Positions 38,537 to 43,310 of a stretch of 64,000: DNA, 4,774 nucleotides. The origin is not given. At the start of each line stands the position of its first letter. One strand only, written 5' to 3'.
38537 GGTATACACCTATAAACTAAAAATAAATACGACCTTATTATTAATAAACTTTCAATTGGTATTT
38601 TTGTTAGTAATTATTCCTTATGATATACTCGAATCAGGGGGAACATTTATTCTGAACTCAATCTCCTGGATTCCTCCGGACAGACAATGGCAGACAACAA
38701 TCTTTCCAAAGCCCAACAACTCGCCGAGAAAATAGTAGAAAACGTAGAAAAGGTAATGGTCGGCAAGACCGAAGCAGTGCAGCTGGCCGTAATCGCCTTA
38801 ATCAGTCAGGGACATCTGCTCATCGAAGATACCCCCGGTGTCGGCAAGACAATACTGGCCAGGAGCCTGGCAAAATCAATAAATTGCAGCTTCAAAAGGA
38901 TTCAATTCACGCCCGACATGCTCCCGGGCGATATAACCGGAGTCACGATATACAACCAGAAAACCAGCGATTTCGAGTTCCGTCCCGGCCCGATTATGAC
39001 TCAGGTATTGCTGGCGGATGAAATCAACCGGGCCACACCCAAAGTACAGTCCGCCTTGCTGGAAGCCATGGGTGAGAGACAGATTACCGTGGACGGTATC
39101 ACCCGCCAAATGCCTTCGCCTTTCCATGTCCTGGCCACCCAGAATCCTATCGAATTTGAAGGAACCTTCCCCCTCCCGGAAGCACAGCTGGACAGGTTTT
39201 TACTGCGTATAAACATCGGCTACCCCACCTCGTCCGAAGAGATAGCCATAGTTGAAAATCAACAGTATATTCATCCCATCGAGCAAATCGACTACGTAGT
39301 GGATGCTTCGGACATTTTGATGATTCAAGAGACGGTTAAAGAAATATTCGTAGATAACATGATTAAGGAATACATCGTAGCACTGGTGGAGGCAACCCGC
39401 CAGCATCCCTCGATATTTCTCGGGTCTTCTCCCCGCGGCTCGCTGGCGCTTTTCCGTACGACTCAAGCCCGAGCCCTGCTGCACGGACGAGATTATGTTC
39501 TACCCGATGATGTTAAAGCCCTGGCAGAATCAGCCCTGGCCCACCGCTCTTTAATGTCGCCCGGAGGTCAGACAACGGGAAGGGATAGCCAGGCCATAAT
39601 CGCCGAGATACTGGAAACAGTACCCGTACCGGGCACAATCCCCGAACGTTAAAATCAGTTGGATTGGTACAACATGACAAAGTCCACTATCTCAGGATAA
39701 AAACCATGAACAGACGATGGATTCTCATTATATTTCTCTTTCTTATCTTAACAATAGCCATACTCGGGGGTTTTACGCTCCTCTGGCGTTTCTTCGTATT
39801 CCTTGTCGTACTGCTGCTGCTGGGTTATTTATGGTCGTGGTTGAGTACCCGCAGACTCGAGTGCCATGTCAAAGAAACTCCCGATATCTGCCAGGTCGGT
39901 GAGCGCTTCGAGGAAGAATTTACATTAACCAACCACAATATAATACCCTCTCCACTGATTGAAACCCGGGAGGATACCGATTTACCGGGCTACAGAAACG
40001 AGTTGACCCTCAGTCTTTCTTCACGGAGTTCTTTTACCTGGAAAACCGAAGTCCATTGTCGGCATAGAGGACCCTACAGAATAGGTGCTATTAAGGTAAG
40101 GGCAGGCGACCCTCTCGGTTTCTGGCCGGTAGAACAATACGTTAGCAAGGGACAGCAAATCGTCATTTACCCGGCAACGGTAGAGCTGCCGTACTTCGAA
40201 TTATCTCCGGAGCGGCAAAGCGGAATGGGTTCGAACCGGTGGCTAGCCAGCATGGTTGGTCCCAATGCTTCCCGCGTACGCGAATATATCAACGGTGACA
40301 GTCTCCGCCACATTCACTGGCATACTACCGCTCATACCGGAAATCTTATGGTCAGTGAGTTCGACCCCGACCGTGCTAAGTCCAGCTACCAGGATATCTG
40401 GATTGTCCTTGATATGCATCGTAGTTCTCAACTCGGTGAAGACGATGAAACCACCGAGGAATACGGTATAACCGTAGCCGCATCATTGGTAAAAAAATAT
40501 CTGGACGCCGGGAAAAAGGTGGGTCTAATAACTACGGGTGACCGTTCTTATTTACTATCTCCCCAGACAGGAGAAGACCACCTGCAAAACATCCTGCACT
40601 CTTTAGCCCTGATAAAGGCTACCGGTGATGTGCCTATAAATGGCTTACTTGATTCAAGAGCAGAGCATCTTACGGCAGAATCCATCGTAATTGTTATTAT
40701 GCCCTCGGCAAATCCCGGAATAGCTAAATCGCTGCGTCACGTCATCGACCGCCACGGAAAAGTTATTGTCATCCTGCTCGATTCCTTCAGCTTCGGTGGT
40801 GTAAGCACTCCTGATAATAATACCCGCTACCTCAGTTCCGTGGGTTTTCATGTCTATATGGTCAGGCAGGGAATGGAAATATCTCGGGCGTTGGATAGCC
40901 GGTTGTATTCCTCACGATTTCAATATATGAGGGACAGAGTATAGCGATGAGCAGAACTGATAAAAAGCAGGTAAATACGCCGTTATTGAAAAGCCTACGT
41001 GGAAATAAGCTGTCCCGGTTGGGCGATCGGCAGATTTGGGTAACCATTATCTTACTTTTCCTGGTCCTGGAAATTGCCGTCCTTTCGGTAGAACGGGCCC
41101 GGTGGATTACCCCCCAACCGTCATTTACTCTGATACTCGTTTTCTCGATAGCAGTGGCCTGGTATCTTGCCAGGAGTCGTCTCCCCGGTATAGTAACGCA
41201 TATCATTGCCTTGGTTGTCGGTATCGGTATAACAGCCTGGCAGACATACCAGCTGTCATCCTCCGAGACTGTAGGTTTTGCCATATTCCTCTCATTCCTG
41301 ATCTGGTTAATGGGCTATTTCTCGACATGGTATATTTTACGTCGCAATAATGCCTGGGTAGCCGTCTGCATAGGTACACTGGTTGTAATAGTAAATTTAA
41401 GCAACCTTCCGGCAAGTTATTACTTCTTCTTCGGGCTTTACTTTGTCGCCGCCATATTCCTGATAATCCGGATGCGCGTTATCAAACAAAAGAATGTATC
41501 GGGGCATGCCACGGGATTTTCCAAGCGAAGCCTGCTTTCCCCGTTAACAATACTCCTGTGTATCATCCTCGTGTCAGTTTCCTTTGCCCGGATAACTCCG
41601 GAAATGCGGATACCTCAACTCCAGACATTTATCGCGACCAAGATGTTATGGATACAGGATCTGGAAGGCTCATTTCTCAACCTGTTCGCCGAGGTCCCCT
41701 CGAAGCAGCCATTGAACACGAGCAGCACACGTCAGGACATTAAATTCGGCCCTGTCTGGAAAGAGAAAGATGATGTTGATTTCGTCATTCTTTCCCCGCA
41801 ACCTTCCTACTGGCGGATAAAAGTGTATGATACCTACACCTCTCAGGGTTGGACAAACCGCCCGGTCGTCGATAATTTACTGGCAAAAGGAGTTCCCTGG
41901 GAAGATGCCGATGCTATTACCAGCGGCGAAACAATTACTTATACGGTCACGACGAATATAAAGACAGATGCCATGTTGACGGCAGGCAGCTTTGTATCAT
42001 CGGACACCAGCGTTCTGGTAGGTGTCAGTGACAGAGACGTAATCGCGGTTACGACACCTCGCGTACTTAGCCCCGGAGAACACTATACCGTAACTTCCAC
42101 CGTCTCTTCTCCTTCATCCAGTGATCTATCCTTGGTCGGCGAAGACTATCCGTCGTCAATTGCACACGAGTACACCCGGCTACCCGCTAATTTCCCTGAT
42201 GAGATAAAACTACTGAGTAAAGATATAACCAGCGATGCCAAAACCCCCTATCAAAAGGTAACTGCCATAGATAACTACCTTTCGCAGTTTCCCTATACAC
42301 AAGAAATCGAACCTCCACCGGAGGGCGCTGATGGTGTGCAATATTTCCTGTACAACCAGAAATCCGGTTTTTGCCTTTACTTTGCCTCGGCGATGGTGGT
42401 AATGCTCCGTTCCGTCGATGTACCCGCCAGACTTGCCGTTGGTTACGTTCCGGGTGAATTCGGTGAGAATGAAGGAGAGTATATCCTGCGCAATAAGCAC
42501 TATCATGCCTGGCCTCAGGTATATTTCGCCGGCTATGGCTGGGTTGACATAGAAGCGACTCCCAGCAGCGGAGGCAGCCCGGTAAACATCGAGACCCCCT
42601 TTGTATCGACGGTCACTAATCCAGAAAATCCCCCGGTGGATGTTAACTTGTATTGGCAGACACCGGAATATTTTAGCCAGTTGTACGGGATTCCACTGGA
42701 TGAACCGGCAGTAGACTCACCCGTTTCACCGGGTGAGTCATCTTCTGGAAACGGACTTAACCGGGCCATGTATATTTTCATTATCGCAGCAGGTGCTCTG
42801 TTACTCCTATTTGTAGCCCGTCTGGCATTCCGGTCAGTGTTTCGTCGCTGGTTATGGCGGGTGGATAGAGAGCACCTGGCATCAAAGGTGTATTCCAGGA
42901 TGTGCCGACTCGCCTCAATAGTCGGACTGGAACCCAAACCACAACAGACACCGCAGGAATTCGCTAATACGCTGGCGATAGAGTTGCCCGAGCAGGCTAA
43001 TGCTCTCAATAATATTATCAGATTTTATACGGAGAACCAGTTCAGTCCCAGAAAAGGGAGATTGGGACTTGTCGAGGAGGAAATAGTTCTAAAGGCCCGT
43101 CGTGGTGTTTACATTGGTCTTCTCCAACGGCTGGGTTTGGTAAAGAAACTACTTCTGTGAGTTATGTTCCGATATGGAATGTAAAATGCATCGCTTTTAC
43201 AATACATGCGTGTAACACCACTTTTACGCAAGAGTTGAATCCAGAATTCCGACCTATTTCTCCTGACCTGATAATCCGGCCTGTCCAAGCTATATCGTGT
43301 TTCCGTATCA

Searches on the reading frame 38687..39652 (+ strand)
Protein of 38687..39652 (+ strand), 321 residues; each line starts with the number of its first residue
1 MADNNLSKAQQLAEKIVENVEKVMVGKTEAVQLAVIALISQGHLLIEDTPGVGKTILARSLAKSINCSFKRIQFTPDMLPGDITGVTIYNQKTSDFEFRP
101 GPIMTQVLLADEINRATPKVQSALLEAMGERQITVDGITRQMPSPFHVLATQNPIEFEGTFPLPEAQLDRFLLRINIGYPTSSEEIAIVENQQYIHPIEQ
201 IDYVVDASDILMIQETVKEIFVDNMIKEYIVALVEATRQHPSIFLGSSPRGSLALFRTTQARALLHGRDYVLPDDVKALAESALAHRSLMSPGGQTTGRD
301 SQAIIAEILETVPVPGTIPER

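Call 26: search_protein_families(library=pfam, proteins=[window:38687-39652:+], max_evalue=0.000001)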
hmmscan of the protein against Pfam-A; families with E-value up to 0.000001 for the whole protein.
window:38687-39652:+ (321 aa): 4 families
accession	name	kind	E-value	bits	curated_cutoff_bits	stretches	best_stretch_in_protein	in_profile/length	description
PF07726.17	AAA_3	-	3e-64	215.2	27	1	43-173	1-131/131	ATPase family associated with various cellular activities (AAA)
PF17863.7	AAA_lid_2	-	5.3e-23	81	22.7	1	235-308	1-74/74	AAA lid domain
PF07728.20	AAA_5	-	1.9e-15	57.5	22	1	49-171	7-139/139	AAA domain (dynein-related subfamily)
PF20030.5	bpMoxR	-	1.1e-10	41.3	27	1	14-179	5-168/205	MoxR domain in the MoxR-vWA-beta-propeller ternary systems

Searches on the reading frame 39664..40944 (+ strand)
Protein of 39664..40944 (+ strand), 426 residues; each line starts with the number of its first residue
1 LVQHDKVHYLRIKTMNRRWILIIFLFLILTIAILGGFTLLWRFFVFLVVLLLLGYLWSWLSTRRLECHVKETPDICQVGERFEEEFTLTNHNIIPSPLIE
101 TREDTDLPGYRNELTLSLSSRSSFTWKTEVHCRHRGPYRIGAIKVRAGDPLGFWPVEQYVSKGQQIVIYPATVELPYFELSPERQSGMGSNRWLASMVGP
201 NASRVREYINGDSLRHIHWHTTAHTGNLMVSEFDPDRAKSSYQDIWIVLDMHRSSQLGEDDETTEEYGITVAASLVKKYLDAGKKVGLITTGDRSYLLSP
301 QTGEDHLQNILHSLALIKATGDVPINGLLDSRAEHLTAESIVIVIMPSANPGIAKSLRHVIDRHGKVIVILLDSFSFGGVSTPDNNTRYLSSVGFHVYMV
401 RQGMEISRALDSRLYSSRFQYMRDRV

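Call 26: search_protein_families(library=pfam, proteins=[window:39664-40944:+], max_evalue=0.000001)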
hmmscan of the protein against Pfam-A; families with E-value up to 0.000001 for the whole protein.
window:39664-40944:+ (426 aa): 1 family
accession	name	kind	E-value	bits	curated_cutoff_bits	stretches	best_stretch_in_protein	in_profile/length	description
PF01882.25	DUF58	-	4.5e-19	68.9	23.4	1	205-372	2-169/216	Protein of unknown function DUF58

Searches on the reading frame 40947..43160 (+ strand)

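Call 27: search_protein_families(library=pfam, proteins=[window:40947-43160:+], max_evalue=0.000001)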
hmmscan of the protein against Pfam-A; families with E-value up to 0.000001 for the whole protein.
window:40947-43160:+ (737 aa): 3 families
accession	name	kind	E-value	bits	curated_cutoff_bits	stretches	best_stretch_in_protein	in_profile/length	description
PF01841.26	Transglut_core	-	6.3e-24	84.8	23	1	423-536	3-107/108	Transglutaminase-like superfamily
PF11992.13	TgpA_N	-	5.4e-07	29.4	30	1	43-390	31-332/333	TgpA N-terminal domain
PF13559.11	DUF4129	-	6.1e-07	29.9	24.8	0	649-704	2-56/69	Domain of unknown function (DUF4129)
